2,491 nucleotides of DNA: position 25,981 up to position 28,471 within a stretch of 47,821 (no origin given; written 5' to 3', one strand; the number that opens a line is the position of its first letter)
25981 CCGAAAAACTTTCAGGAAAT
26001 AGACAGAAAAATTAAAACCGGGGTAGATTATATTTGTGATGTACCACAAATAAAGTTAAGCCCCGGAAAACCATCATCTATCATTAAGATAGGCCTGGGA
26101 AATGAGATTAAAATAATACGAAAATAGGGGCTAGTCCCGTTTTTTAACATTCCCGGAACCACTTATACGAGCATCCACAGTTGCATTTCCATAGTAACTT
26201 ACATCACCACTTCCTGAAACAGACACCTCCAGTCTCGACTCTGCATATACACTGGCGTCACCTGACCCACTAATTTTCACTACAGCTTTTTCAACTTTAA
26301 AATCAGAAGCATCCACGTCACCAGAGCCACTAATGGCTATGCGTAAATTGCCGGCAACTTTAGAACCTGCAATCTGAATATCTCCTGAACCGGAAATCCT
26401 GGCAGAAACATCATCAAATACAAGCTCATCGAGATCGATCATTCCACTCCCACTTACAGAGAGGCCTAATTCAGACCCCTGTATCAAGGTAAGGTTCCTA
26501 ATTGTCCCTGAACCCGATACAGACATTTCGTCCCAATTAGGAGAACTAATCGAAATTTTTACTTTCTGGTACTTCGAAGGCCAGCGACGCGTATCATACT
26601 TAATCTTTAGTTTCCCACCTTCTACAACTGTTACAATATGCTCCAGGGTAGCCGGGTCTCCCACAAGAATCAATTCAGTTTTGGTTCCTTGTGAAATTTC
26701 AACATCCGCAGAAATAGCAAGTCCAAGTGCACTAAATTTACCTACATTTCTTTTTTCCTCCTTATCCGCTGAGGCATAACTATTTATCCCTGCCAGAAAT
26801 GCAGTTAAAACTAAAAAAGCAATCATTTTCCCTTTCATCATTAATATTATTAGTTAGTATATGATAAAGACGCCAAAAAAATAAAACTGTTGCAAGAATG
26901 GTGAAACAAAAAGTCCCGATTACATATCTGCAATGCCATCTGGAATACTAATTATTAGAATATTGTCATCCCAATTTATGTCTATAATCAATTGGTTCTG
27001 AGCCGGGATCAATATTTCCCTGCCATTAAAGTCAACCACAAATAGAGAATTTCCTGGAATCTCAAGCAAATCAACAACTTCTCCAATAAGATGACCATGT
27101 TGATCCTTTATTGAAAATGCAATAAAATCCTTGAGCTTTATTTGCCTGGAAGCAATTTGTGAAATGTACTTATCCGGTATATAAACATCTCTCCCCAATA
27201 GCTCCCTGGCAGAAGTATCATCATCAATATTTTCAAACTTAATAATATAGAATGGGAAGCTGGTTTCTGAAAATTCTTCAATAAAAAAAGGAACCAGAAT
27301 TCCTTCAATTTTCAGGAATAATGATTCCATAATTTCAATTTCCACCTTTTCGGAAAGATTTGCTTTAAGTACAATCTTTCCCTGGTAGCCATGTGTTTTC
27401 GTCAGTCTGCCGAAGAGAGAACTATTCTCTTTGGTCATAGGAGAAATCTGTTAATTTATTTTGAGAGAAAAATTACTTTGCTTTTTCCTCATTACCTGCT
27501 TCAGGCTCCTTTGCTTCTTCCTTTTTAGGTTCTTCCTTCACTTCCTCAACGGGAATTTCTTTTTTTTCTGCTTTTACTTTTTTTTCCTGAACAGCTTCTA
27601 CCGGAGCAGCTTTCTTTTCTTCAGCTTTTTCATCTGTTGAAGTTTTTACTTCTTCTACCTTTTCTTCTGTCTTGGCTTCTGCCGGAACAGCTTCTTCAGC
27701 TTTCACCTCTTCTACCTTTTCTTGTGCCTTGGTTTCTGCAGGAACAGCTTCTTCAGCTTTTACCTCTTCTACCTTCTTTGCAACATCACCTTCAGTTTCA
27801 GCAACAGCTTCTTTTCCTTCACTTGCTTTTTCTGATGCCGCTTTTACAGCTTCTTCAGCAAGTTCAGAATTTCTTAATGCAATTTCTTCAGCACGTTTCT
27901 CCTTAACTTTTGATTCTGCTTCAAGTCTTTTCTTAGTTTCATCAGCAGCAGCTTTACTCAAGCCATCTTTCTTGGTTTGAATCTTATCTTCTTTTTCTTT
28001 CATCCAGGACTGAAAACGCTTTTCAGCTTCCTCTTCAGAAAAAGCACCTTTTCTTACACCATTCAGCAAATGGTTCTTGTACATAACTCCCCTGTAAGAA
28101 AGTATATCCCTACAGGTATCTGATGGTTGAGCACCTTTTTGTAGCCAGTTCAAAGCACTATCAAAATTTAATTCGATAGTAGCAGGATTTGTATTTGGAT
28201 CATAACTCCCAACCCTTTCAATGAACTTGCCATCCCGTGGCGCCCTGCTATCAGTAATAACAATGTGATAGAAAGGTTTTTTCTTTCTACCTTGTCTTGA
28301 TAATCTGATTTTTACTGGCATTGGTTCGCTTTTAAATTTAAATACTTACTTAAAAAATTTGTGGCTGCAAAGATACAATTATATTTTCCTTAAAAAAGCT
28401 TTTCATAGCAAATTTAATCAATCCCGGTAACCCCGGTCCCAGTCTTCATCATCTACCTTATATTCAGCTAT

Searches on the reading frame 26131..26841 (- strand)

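Call 6: search_protein_families(library=pfam, proteins=[window:26131-26841:-], max_evalue=0.001)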
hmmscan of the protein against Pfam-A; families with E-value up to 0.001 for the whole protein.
window:26131-26841:- (236 aa): 2 families
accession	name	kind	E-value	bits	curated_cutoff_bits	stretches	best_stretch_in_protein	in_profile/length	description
PF10988.14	DUF2807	-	7.9e-43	146.7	24.2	1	36-220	2-181/181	Putative auto-transporter adhesin, head GIN domain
PF13349.12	DUF4097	-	1.5e-05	25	22.9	1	44-214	10-167/247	Toastrack DUF4097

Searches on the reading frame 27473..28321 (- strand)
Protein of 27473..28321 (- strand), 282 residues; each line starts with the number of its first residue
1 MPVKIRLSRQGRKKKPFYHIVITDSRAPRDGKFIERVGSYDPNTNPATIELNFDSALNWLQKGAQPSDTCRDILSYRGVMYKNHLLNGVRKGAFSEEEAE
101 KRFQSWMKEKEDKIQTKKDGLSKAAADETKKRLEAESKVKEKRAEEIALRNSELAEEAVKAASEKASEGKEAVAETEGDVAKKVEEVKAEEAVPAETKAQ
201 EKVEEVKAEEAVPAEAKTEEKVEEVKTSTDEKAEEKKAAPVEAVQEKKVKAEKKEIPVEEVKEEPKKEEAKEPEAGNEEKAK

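Call 6: search_protein_families(library=pfam, proteins=[window:27473-28321:-], max_evalue=0.001)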
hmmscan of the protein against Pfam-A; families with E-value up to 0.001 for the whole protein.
window:27473-28321:- (282 aa): 1 family
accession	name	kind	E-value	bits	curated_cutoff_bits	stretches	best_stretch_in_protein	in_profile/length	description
PF00886.24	Ribosomal_S16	-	1.4e-26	92.7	27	1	9-67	1-62/62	Ribosomal protein S16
